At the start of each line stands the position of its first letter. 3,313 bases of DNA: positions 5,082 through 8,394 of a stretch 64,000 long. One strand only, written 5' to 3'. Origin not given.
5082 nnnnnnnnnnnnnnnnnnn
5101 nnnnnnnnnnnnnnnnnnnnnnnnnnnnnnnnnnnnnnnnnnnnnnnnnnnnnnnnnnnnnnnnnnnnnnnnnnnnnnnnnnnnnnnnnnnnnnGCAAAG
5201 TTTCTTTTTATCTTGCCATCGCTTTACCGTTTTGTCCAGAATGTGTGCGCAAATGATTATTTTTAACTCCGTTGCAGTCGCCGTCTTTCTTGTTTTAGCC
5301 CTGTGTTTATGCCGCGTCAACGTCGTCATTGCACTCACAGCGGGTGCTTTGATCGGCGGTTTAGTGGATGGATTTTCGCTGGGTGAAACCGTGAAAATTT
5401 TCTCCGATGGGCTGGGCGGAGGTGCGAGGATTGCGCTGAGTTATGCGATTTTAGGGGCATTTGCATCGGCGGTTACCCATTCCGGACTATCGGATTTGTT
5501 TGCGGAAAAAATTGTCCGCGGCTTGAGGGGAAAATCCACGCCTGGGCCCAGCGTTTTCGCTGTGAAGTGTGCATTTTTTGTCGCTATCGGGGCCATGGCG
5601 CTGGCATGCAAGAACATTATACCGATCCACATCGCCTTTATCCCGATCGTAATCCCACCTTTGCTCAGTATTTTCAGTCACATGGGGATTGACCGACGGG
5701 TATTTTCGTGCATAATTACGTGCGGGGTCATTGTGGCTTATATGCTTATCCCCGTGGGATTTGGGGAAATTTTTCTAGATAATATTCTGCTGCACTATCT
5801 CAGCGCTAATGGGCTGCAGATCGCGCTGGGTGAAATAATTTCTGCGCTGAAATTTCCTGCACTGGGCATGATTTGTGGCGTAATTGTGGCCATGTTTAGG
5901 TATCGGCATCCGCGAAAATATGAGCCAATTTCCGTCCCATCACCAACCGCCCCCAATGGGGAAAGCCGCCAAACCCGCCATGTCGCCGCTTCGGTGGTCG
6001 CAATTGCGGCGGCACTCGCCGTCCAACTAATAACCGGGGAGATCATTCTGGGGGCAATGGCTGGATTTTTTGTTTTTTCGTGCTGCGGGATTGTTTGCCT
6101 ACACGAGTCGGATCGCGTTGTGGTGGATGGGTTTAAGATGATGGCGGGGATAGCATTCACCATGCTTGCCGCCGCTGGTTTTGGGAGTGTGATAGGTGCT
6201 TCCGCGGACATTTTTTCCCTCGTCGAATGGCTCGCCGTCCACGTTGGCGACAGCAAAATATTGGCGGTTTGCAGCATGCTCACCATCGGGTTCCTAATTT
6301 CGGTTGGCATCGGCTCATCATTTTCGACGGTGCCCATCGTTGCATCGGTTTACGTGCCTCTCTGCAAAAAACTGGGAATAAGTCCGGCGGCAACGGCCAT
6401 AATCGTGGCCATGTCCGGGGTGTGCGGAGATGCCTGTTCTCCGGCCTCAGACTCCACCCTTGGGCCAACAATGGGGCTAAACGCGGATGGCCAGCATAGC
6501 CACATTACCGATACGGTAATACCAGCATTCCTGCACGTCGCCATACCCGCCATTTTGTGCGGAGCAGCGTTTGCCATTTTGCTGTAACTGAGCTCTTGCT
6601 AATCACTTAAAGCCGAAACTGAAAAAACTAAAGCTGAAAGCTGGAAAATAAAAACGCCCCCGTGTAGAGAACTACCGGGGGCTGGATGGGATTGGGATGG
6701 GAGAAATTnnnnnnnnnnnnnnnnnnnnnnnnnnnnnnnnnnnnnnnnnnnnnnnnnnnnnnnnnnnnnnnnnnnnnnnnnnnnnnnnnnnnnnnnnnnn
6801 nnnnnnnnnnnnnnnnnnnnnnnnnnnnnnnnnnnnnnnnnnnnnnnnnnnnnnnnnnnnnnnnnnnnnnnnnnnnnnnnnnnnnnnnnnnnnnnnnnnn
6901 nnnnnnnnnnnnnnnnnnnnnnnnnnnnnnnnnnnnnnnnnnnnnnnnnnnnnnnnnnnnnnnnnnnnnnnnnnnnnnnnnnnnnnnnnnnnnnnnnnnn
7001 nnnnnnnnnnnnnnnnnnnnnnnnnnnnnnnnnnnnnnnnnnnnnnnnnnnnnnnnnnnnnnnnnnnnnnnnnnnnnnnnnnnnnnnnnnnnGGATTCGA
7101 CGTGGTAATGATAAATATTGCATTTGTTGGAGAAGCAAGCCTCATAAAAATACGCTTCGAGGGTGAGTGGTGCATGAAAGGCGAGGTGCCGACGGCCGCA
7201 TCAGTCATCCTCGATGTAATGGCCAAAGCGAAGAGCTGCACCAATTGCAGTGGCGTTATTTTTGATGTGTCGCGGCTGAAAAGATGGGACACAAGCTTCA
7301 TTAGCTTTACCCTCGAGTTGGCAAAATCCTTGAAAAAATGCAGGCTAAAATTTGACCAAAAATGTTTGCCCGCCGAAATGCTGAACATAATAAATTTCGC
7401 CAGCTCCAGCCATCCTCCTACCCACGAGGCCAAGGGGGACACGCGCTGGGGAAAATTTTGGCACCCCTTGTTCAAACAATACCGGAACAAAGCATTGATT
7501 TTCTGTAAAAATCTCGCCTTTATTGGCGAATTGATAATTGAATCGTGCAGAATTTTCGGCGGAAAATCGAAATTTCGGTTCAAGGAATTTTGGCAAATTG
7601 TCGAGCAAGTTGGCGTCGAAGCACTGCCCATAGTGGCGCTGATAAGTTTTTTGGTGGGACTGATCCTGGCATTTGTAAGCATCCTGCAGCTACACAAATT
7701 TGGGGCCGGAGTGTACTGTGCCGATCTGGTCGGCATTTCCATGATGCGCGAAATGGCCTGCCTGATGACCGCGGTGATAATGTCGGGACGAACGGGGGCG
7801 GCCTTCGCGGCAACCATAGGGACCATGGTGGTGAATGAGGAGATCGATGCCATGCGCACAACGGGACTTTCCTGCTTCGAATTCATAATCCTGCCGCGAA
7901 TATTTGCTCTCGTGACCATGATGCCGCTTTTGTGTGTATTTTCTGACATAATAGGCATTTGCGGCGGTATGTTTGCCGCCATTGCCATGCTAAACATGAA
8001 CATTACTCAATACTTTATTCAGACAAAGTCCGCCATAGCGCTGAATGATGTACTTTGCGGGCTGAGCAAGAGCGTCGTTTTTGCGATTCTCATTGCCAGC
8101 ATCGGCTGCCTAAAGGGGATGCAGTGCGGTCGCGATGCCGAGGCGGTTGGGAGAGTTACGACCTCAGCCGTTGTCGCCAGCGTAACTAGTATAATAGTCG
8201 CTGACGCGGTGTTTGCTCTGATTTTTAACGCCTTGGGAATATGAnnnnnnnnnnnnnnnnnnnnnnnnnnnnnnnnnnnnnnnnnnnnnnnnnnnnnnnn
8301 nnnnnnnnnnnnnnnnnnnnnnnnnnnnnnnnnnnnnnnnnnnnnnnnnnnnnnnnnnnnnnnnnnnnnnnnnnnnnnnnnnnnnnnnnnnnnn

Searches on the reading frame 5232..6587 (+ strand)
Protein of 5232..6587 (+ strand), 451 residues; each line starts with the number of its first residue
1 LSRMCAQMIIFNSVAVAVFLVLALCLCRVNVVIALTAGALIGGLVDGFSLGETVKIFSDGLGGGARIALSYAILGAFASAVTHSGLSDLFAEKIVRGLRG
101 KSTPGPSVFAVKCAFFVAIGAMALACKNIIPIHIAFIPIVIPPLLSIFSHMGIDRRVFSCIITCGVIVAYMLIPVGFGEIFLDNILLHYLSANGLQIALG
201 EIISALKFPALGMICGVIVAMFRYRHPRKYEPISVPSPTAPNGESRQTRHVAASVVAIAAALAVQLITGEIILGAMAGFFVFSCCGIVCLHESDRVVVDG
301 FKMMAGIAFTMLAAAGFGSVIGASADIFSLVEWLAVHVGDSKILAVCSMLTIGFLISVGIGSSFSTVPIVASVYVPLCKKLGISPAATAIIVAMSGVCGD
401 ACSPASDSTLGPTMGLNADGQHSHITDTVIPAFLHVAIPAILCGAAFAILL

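Call 31: search_protein_families(library=pfam, proteins=[window:5232-6587:+], max_evalue=0.001)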
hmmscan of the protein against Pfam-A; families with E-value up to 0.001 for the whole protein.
window:5232-6587:+ (451 aa): 2 families
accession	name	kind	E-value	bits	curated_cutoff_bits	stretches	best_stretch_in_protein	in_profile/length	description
PF03553.21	Na_H_antiporter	-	2.8e-56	191.4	23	1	162-444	2-302/303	Na+/H+ antiporter family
PF13726.12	Na_H_antiport_2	-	7.8e-29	100.1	29.8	1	12-96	1-85/87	Na+-H+ antiporter family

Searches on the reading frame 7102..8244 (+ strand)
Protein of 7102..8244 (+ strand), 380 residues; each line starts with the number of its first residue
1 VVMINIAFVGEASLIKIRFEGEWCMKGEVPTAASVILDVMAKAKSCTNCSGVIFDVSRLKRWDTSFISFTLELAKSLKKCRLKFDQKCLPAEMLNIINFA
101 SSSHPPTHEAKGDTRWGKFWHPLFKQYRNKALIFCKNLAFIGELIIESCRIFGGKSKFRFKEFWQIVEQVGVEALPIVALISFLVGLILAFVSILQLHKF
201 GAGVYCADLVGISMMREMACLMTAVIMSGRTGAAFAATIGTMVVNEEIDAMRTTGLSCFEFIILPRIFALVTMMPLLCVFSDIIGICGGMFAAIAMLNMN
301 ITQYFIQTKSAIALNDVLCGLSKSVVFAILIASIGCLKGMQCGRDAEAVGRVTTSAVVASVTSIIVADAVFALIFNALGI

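Call 31: search_protein_families(library=pfam, proteins=[window:7102-8244:+], max_evalue=0.001)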
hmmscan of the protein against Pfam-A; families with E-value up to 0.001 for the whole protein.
window:7102-8244:+ (380 aa): 1 family
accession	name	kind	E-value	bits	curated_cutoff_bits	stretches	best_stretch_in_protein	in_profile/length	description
PF02405.21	MlaE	-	2.1e-67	227.2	22.5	1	164-373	2-211/212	Permease MlaE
